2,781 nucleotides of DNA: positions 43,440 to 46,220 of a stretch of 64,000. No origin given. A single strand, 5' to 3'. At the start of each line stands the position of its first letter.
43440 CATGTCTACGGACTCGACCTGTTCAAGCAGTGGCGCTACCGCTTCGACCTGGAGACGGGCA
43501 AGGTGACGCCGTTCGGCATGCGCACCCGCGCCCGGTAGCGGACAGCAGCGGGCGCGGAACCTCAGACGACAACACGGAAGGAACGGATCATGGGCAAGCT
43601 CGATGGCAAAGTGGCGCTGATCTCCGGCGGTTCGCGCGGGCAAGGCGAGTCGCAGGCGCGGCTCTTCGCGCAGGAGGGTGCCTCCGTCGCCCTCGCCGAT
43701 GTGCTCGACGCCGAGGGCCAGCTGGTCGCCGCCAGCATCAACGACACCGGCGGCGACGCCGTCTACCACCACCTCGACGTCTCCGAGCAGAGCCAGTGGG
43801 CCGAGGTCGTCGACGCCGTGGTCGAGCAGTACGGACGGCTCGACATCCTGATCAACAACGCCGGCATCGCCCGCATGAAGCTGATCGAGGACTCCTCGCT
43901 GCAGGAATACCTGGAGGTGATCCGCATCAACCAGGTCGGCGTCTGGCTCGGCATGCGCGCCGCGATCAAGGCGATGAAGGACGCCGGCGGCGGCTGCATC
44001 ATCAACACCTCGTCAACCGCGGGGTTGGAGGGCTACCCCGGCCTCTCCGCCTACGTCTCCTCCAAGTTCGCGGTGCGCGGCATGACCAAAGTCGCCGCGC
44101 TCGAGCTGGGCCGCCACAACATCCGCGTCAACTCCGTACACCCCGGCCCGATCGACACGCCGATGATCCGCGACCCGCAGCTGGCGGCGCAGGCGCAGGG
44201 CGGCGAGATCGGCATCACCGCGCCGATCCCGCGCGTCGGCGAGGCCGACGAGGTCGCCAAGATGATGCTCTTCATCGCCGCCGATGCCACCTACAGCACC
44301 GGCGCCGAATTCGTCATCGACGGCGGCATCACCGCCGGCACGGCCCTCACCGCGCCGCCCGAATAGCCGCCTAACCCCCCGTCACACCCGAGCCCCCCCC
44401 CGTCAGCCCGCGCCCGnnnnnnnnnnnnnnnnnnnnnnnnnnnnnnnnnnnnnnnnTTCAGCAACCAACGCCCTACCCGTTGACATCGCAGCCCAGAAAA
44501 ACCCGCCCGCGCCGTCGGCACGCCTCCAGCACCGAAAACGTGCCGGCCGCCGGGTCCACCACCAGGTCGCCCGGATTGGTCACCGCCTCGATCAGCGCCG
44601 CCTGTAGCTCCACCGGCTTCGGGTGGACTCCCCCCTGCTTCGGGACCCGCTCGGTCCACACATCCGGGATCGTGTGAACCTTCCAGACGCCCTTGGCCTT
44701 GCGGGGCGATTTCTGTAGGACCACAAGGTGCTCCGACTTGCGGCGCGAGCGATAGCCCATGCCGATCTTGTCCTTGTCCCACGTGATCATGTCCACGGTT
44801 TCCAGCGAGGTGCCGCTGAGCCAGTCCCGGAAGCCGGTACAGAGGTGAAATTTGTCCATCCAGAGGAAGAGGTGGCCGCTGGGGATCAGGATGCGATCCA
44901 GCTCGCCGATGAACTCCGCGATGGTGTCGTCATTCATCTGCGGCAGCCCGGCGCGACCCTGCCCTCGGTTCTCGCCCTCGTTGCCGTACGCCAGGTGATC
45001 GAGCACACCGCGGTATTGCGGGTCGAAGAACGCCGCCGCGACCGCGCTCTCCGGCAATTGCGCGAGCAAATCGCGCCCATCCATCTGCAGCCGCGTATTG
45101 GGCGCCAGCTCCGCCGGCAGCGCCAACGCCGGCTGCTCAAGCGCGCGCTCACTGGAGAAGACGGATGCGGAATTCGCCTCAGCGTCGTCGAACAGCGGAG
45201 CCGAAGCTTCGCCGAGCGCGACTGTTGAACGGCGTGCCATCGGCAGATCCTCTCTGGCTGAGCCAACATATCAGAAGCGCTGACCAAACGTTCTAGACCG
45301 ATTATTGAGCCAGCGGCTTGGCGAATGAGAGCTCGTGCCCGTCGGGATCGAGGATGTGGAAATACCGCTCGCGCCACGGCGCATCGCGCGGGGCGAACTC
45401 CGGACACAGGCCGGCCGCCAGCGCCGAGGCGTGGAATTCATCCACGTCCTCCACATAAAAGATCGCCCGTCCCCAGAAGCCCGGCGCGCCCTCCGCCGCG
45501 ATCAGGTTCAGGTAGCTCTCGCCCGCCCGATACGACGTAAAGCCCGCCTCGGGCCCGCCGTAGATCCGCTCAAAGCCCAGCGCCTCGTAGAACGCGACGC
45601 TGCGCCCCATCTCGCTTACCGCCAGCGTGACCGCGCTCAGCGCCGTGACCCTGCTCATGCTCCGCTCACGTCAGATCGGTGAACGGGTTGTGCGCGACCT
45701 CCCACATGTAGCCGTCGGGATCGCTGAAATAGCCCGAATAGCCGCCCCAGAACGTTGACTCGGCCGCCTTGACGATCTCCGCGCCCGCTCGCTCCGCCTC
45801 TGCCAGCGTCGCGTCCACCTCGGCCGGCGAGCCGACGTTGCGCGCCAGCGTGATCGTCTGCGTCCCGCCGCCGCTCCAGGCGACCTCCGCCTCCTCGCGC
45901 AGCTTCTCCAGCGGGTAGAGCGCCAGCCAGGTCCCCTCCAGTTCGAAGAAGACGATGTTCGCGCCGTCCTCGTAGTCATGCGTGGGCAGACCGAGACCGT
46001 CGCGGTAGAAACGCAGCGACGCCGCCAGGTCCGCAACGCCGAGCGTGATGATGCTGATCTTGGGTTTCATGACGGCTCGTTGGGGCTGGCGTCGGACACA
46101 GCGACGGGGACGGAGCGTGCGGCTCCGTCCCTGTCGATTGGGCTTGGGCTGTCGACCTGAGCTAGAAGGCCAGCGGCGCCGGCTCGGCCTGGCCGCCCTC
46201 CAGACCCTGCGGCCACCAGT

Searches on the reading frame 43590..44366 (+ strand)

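Call 7: search_protein_families(library=pfam, proteins=[window:43590-44366:+], max_evalue=0.001)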
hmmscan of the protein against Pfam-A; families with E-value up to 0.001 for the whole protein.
window:43590-44366:+ (258 aa): 3 families
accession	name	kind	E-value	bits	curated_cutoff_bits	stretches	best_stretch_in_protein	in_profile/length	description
PF13561.12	adh_short_C2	-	1.5e-58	198.6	27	1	16-248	6-236/236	Enoyl-(Acyl carrier protein) reductase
PF00106.31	adh_short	-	5.3e-56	189.6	26.6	1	7-194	1-188/195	short chain dehydrogenase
PF08659.16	KR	-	1.2e-07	32.3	22.6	1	9-157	3-151/180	KR domain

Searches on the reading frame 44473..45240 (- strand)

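Call 7: search_protein_families(library=pfam, proteins=[window:44473-45240:-], max_evalue=0.001)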
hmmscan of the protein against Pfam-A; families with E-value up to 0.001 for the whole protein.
window:44473-45240:- (255 aa): 1 family
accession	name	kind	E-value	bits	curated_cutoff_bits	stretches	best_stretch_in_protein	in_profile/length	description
PF01555.25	N6_N4_Mtase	-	5e-13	49.9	26.7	1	106-254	31-212/221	DNA methylase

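Call 54: search_protein_families(library=padloc, proteins=[window:44473-45240:-], max_evalue=0.01)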
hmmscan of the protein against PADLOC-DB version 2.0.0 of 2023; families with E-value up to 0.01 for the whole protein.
window:44473-45240:- (255 aa): 24 families
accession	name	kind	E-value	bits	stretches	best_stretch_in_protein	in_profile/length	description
PDLC03271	MTase_II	-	2.7e-82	273.8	1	48-253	12-218/228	Type II methyltransferase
PDLC03379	MTase_II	-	8.3e-16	56.6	1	104-253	83-229/267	Type II methyltransferase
PDLC03371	MTase_II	-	3.1e-14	51.1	1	50-254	13-241/260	Type II methyltransferase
PDLC03387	MTase_II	-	9.3e-10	36.1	1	181-254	189-264/289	Type II methyltransferase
PDLC03229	MTase_II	-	1e-09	35.7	1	147-248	280-383/436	Type II methyltransferase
PDLC03299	MTase_II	-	1.8e-09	35.5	1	176-254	164-246/296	Type II methyltransferase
PDLC03265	MTase_II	-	7.2e-09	33.5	1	182-254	242-317/333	Type II methyltransferase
PDLC03321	MTase_II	-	1.3e-08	32.4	1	111-253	89-230/245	Type II methyltransferase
PDLC03320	MTase_II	-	3e-08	31.2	1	182-254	194-263/289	Type II methyltransferase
PDLC03308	MTase_II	-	5.3e-07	27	1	112-254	237-383/419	Type II methyltransferase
PDLC03228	MTase_II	-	8e-07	27.1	1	207-253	147-193/227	Type II methyltransferase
PDLC03337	MTase_II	-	1.6e-06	25.7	1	209-254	190-235/264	Type II methyltransferase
PDLC03300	MTase_II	-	2.8e-06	24.6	1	185-254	199-265/302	Type II methyltransferase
PDLC03216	MTase_II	-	1.5e-05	22.1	1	197-252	183-242/364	Type II methyltransferase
PDLC03738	oMTase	-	1.5e-05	21.9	1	205-252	203-252/376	orphan methyltransferase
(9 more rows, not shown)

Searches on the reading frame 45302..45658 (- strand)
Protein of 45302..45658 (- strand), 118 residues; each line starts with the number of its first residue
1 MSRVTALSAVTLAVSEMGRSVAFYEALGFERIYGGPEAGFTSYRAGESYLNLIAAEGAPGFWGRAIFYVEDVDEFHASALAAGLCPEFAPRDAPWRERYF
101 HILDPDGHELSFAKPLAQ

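Call 7: search_protein_families(library=pfam, proteins=[window:45302-45658:-], max_evalue=0.001)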
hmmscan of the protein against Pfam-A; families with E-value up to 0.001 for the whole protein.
window:45302-45658:- (118 aa): 1 family
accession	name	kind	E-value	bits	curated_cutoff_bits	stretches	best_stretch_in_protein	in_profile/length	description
PF00903.31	Glyoxalase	-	8.6e-12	45.9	20.6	1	9-112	4-121/121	Glyoxalase/Bleomycin resistance protein/Dioxygenase superfamily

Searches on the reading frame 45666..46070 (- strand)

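Call 7: search_protein_families(library=pfam, proteins=[window:45666-46070:-], max_evalue=0.001)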
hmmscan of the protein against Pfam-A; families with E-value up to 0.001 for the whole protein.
window:45666-46070:- (134 aa): 3 families
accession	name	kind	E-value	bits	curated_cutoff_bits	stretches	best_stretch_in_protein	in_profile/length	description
PF00903.31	Glyoxalase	-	1.3e-17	64.7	20.6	1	5-125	2-121/121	Glyoxalase/Bleomycin resistance protein/Dioxygenase superfamily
PF18029.7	Glyoxalase_6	-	7.4e-07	30.2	23.6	1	8-124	2-104/106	Glyoxalase-like domain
PF12681.13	Glyoxalase_2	-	0.00018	21.8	30.1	0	8-126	4-114/118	Glyoxalase-like domain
